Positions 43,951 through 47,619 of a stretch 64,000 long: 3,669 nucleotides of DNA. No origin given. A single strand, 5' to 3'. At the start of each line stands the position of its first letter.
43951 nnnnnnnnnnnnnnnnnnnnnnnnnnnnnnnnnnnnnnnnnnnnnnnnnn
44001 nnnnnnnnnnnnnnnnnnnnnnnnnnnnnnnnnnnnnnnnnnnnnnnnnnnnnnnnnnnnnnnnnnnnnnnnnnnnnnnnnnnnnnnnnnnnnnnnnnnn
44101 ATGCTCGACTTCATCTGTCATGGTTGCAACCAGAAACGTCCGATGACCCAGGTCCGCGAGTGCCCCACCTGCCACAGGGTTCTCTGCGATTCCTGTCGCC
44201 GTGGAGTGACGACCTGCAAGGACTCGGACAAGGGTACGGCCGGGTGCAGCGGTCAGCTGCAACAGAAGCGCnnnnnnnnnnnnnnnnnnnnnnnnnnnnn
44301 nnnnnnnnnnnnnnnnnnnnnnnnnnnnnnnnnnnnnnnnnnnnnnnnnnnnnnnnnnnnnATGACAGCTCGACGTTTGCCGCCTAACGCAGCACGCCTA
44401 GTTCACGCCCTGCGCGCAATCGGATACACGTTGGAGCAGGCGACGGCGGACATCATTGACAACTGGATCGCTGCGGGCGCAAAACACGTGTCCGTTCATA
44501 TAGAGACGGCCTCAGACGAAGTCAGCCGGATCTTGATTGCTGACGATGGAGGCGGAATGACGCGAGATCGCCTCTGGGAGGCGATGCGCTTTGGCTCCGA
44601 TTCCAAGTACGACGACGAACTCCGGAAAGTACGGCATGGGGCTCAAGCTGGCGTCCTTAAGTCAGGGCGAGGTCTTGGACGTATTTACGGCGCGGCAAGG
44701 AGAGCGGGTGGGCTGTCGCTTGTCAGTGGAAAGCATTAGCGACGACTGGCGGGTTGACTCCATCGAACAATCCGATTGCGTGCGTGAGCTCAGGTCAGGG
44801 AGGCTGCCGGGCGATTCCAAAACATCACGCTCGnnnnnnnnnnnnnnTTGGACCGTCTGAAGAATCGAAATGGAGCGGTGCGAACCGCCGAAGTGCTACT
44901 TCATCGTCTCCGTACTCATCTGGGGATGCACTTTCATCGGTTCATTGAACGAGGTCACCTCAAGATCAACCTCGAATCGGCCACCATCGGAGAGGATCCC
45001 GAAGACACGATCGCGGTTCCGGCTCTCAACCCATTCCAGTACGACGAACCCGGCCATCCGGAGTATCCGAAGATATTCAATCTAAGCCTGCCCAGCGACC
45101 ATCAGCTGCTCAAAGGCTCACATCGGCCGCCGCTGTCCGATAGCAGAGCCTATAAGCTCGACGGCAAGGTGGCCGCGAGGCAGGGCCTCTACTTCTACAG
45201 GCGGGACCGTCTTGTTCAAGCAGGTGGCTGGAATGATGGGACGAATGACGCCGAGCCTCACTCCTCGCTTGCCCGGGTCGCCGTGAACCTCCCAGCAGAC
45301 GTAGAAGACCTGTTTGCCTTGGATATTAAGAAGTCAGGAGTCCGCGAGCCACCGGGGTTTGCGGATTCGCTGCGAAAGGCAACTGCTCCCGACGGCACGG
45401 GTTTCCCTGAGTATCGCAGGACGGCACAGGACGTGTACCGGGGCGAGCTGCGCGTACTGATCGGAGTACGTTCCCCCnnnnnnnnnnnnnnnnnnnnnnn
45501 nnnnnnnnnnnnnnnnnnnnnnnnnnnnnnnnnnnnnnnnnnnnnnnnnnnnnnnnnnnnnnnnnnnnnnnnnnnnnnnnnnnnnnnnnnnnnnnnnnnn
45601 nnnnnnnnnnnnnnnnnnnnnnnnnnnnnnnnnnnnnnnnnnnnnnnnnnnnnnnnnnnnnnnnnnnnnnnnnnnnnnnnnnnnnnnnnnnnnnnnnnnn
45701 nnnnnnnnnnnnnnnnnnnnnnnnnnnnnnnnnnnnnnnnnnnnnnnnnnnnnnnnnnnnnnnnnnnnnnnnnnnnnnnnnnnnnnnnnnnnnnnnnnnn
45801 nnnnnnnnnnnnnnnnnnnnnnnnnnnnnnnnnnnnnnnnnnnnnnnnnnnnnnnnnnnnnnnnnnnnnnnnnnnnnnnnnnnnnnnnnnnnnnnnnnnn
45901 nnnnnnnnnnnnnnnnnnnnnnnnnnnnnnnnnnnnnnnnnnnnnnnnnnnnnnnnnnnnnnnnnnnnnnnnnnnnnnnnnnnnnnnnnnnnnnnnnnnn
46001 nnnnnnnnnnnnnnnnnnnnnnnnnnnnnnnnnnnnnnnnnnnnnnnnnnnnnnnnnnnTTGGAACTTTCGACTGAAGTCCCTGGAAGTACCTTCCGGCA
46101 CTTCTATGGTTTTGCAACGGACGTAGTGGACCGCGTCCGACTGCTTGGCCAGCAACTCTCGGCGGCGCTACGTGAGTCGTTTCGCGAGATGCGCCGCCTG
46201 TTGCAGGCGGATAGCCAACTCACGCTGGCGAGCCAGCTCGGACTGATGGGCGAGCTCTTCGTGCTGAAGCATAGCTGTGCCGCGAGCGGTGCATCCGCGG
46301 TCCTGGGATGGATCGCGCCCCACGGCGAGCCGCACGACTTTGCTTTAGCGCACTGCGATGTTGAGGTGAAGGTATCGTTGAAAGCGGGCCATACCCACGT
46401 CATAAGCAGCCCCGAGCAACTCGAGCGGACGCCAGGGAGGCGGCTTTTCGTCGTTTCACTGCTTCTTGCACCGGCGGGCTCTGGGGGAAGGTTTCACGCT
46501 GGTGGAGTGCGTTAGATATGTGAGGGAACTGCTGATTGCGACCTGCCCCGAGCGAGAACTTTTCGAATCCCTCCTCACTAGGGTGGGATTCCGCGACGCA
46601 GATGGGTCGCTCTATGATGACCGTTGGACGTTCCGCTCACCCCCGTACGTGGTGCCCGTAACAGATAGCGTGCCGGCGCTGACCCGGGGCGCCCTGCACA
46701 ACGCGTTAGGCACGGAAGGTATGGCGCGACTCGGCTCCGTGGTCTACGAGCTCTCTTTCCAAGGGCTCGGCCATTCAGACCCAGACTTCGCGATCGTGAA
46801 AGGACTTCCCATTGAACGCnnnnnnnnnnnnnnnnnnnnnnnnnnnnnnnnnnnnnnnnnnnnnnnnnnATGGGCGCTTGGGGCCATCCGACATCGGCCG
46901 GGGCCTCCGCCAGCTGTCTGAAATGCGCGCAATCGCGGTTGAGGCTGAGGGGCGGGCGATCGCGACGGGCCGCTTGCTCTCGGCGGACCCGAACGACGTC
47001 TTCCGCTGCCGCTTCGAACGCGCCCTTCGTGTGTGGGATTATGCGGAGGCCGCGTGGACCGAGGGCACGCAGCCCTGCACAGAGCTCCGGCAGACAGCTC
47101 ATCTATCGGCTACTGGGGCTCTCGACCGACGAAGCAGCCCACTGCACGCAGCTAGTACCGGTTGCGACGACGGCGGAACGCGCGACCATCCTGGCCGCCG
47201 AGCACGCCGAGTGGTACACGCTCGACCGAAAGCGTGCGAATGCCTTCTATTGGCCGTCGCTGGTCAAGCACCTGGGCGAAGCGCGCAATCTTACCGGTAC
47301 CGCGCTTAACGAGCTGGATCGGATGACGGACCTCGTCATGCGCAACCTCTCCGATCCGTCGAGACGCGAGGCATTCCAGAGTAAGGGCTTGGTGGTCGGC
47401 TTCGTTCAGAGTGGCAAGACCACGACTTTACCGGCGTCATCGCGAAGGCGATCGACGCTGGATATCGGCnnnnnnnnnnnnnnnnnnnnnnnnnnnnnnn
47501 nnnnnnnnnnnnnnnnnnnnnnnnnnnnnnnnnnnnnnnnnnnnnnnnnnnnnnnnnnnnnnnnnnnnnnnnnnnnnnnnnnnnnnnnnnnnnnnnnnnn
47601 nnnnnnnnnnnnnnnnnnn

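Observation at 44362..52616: GHKL(MORC-like)-DUF4420-Z1 operon converging on a dcm-EcoRII-vsr operon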

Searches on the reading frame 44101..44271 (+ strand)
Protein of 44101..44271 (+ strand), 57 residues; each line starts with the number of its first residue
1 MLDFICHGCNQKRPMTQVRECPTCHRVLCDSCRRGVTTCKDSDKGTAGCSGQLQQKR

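Call 76: search_protein_families(library=pfam, proteins=[window:44101-44271:+], max_evalue=0.001)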
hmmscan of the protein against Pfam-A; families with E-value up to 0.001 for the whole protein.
window:44101-44271:+ (57 aa): 1 family
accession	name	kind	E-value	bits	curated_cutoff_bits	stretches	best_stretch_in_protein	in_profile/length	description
PF14445.12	Prok-RING_2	-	0.00041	20.9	22.4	1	3-40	7-45/56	Prokaryotic RING finger family 2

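Call 88: search_protein_families(library=padloc, proteins=[window:44101-44271:+], max_evalue=0.001)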
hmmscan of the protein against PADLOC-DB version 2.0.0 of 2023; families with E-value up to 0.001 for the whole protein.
window:44101-44271:+ (57 aa): 0 families

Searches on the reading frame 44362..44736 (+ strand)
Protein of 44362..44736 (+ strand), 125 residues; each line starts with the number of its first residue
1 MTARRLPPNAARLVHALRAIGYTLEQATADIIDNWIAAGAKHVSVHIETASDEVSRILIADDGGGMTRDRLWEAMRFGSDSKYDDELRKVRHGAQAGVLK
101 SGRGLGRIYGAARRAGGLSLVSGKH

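Call 4: search_protein_families(library=pfam, proteins=[window:44362-44736:+], max_evalue=0.01)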
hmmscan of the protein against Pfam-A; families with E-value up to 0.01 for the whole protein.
window:44362-44736:+ (125 aa): 2 families
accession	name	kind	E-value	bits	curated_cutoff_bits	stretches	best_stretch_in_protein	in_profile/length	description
PF13589.12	HATPase_c_3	-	4.6e-15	56.3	25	1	22-93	1-74/137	Histidine kinase-, DNA gyrase B-, and HSP90-like ATPase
PF02518.31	HATPase_c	-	0.00021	22.1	26.4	1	24-79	6-63/111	Histidine kinase-, DNA gyrase B-, and HSP90-like ATPase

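Call 6: search_protein_families(library=padloc, proteins=[window:44362-44736:+], max_evalue=0.01)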
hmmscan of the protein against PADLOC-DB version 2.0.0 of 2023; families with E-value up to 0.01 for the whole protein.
window:44362-44736:+ (125 aa): 1 family
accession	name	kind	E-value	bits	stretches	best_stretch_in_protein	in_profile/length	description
PDLC02204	MzaB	-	6.2e-15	52.6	1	2-81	3-81/500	-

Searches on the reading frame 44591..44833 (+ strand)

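Call 4: search_protein_families(library=pfam, proteins=[window:44591-44833:+], max_evalue=0.01)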
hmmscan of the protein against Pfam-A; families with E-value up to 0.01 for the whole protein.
window:44591-44833:+ (81 aa): 1 family
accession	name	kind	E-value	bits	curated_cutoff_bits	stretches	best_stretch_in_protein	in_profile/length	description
PF13589.12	HATPase_c_3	-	1.9e-08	34.9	25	1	7-61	66-122/137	Histidine kinase-, DNA gyrase B-, and HSP90-like ATPase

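Call 6: search_protein_families(library=padloc, proteins=[window:44591-44833:+], max_evalue=0.01)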
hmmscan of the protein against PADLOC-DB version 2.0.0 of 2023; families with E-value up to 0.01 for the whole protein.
window:44591-44833:+ (81 aa): 0 families

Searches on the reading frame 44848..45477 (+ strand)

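Call 4: search_protein_families(library=pfam, proteins=[window:44848-45477:+], max_evalue=0.01)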
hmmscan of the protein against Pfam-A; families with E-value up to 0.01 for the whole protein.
window:44848-45477:+ (210 aa): 0 families

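Call 6: search_protein_families(library=padloc, proteins=[window:44848-45477:+], max_evalue=0.01)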
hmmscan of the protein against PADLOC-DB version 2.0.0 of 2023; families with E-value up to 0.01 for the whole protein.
window:44848-45477:+ (210 aa): 1 family
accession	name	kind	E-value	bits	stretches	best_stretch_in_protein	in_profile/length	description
PDLC02204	MzaB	-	2e-08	31.1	1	17-169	184-336/500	-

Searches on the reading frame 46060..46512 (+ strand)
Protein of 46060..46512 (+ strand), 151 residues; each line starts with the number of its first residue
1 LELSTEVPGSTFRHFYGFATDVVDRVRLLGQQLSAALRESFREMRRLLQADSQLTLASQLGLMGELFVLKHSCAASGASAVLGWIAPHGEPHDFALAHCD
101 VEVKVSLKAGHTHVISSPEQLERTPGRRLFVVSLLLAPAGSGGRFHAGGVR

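Call 4: search_protein_families(library=pfam, proteins=[window:46060-46512:+], max_evalue=0.01)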
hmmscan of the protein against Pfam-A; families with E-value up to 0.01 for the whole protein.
window:46060-46512:+ (151 aa): 1 family
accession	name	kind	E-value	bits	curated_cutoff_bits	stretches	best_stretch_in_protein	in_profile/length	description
PF14390.12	DUF4420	-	1.4e-24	87.3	27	1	15-142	89-224/306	Putative PD-(D/E)XK family member, (DUF4420)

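Call 6: search_protein_families(library=padloc, proteins=[window:46060-46512:+], max_evalue=0.01)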
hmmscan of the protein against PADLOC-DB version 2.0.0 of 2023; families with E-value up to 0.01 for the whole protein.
window:46060-46512:+ (151 aa): 1 family
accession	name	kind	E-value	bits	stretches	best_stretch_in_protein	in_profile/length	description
PDLC02206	MzaD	-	9.3e-05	20.1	1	49-134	140-229/342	-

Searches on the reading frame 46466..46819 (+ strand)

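Call 4: search_protein_families(library=pfam, proteins=[window:46466-46819:+], max_evalue=0.01)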
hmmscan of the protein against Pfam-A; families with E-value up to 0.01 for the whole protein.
window:46466-46819:+ (118 aa): 1 family
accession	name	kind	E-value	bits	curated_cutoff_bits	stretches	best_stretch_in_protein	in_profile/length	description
PF14390.12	DUF4420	-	0.0011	18.7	27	1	7-79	222-294/306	Putative PD-(D/E)XK family member, (DUF4420)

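Call 6: search_protein_families(library=padloc, proteins=[window:46466-46819:+], max_evalue=0.01)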
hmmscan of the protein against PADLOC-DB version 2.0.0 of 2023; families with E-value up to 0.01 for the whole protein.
window:46466-46819:+ (118 aa): 0 families

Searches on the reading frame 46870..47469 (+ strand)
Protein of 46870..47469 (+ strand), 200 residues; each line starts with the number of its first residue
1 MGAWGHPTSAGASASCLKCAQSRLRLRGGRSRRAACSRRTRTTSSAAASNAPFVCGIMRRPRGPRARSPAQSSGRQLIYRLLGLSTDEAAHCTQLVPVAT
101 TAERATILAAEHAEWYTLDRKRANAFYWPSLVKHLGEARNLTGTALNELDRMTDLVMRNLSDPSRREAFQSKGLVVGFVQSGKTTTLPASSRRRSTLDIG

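Call 4: search_protein_families(library=pfam, proteins=[window:46870-47469:+], max_evalue=0.01)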
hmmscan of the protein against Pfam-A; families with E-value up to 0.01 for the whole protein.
window:46870-47469:+ (200 aa): 0 families

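Call 6: search_protein_families(library=padloc, proteins=[window:46870-47469:+], max_evalue=0.01)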
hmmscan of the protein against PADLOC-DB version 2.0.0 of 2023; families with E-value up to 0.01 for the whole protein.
window:46870-47469:+ (200 aa): 1 family
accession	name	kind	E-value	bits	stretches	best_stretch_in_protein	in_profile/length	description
PDLC02205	MzaC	-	3e-10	36.7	1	111-185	80-151/952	-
